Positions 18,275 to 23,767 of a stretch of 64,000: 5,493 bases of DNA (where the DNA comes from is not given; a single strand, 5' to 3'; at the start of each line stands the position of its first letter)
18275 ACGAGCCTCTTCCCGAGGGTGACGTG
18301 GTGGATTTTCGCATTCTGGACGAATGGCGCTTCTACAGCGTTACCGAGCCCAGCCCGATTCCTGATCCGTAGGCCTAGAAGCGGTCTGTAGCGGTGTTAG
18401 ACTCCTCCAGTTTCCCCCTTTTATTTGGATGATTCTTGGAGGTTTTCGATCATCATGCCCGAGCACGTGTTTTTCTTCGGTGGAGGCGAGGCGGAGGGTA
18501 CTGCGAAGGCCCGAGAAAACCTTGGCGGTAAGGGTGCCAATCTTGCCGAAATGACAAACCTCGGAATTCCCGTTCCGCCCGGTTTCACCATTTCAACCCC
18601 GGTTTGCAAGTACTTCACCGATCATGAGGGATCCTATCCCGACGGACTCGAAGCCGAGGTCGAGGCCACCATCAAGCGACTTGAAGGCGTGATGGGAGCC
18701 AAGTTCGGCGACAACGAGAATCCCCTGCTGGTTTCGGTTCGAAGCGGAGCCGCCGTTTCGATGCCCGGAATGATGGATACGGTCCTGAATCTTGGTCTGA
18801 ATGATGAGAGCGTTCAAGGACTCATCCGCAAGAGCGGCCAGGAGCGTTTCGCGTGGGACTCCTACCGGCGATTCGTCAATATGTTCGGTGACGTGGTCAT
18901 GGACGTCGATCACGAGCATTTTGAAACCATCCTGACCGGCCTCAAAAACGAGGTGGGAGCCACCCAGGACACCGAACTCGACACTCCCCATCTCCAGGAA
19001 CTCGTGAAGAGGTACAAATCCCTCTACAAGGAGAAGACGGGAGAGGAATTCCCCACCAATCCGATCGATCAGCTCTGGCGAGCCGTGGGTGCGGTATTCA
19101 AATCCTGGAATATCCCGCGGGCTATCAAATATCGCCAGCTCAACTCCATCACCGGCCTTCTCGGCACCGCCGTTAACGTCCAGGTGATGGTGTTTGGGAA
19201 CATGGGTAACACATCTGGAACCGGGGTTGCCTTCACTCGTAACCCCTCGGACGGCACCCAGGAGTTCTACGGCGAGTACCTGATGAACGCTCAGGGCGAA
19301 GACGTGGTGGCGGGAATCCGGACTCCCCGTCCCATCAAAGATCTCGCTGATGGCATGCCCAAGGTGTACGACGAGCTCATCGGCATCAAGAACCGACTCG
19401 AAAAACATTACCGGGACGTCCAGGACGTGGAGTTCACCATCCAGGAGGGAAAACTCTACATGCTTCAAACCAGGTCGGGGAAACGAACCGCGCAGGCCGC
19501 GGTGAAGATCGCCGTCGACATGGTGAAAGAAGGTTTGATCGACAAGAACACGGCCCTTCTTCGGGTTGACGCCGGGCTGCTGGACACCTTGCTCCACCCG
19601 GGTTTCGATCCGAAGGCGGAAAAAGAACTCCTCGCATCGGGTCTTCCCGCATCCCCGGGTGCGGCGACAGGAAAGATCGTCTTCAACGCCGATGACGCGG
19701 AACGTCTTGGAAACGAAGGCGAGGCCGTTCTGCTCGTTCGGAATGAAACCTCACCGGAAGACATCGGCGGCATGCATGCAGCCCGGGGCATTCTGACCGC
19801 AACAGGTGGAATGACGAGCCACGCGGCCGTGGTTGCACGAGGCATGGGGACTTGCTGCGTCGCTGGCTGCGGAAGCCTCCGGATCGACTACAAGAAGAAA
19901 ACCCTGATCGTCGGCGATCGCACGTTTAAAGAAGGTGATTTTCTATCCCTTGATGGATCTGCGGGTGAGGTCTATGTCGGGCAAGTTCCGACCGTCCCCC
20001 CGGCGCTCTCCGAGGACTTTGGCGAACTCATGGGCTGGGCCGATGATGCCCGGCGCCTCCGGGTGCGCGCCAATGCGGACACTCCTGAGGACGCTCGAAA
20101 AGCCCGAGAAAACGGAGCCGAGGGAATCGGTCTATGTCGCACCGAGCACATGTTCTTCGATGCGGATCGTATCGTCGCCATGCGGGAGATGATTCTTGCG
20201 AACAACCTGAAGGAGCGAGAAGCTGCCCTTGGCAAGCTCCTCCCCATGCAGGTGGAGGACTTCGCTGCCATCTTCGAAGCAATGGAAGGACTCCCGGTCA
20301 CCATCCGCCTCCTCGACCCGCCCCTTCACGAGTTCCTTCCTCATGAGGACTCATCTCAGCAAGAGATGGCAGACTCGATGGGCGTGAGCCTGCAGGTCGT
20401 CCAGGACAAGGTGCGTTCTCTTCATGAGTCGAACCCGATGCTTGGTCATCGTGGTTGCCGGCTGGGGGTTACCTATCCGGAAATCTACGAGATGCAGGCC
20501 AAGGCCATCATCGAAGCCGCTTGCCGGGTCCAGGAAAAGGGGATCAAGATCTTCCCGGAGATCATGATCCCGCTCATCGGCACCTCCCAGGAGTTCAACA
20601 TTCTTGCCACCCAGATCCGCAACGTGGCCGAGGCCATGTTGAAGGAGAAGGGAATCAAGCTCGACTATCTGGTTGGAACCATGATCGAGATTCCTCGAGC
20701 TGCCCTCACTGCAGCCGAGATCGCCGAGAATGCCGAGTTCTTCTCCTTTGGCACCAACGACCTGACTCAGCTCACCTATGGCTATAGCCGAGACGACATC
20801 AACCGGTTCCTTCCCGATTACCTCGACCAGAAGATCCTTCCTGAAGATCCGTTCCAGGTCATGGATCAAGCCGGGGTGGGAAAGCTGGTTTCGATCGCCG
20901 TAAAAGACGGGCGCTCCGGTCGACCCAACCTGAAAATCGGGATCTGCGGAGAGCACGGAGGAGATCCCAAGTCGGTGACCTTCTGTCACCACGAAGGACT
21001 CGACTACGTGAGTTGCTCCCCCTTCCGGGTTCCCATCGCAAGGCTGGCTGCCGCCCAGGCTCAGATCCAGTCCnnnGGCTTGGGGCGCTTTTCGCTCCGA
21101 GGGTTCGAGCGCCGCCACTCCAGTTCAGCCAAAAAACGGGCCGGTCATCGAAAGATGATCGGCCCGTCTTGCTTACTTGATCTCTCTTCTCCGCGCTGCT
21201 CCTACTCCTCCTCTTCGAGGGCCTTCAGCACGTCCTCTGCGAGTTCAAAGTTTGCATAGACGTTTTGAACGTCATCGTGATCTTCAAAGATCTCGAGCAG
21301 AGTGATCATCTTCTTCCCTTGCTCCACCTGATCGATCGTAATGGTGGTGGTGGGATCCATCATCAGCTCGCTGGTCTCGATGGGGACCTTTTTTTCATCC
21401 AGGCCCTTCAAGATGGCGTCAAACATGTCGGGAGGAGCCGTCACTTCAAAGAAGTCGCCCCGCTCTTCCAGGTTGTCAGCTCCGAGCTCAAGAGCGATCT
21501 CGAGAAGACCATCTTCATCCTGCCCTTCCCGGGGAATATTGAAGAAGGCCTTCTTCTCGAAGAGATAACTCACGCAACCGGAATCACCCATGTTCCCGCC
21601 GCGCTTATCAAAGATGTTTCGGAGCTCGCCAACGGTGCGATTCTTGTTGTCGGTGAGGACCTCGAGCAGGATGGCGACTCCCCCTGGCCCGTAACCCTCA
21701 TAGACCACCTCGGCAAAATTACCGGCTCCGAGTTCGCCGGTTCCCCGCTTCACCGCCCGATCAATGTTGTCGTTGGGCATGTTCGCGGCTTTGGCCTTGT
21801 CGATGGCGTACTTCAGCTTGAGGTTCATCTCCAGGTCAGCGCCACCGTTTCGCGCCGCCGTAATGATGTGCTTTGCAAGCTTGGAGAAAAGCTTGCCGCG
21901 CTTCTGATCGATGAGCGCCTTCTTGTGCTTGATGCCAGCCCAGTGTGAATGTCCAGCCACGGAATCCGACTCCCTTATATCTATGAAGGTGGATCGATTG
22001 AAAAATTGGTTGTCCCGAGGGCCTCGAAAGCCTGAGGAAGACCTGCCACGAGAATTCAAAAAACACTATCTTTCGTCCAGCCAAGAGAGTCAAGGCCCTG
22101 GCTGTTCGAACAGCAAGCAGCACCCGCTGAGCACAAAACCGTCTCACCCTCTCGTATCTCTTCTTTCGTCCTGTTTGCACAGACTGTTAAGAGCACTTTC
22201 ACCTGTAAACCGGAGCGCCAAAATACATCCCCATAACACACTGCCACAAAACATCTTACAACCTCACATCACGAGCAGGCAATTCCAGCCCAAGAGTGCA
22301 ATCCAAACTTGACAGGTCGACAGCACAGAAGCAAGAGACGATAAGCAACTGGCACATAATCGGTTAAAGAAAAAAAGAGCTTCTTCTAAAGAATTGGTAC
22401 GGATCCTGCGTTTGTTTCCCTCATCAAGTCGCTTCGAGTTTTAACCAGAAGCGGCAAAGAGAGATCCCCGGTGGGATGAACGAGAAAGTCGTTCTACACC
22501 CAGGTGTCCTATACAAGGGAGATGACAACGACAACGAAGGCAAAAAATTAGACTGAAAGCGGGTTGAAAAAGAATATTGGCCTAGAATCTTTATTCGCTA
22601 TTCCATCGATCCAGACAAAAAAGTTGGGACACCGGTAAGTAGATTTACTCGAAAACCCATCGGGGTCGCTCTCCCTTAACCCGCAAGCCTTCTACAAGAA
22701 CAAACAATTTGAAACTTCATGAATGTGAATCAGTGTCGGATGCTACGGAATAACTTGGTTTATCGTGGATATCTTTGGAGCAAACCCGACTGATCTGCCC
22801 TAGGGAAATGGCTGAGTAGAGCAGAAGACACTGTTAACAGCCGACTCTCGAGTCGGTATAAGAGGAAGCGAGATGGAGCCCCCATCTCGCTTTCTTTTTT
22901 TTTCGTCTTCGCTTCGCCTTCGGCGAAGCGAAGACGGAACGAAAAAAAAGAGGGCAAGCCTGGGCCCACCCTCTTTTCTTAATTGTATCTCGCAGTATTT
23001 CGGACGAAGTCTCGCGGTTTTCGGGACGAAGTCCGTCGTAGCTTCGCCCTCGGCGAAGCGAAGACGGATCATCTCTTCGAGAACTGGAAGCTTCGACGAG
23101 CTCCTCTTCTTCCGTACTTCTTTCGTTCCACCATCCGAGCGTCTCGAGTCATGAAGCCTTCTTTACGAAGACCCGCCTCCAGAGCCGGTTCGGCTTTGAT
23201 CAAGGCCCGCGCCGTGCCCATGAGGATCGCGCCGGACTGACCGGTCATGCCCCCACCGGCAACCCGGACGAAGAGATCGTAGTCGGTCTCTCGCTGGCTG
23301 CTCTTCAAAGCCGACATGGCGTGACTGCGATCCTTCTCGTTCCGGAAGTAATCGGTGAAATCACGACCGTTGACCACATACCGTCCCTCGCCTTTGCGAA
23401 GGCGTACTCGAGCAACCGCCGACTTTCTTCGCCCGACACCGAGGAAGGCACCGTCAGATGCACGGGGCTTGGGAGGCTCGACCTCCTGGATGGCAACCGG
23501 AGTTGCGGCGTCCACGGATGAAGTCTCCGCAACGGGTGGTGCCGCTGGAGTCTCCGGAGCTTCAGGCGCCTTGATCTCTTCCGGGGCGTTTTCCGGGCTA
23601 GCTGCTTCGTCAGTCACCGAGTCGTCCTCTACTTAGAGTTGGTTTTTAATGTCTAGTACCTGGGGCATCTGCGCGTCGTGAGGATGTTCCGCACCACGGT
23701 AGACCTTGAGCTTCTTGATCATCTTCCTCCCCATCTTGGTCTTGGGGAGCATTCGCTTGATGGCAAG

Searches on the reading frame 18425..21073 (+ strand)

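Call 29: search_protein_families(library=pfam, proteins=[window:18425-21073:+], max_evalue=0.0001)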
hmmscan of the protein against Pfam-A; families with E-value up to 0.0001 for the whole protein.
window:18425-21073:+ (883 aa): 3 families
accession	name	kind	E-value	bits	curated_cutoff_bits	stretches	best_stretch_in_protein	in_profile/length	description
PF02896.24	PEP-utilizers_C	-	9.9e-84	281.4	22.8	1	529-880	4-292/293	PEP-utilising enzyme, PEP-binding domain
PF01326.24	PPDK_N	-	1.4e-53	182.8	27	3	76-303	78-219/328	Pyruvate phosphate dikinase, AMP/ATP-binding domain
PF00391.29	PEP-utilizers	-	2.8e-22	78.6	23.1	1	434-514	4-72/72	PEP-utilising enzyme, mobile domain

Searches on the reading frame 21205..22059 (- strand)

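Call 29: search_protein_families(library=pfam, proteins=[window:21205-22059:-], max_evalue=0.0001)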
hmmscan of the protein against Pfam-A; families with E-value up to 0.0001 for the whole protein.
window:21205-22059:- (285 aa): 2 families
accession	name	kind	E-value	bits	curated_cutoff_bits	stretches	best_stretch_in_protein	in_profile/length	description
PF01709.26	Transcrip_reg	-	1.6e-53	181.2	27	1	116-271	2-160/160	TACO1/YebC second and third domain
PF20772.2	TACO1_YebC_N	-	1.2e-29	103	36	1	38-109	1-73/73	TACO1/YebC protein N-terminal domain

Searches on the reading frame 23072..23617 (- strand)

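Call 29: search_protein_families(library=pfam, proteins=[window:23072-23617:-], max_evalue=0.0001)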
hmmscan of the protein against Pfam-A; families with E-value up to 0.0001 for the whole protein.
window:23072-23617:- (182 aa): 1 family
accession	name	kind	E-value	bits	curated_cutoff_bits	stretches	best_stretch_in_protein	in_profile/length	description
PF00380.25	Ribosomal_S9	-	7.5e-43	146.3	22.5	1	62-182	1-121/121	Ribosomal protein S9/S16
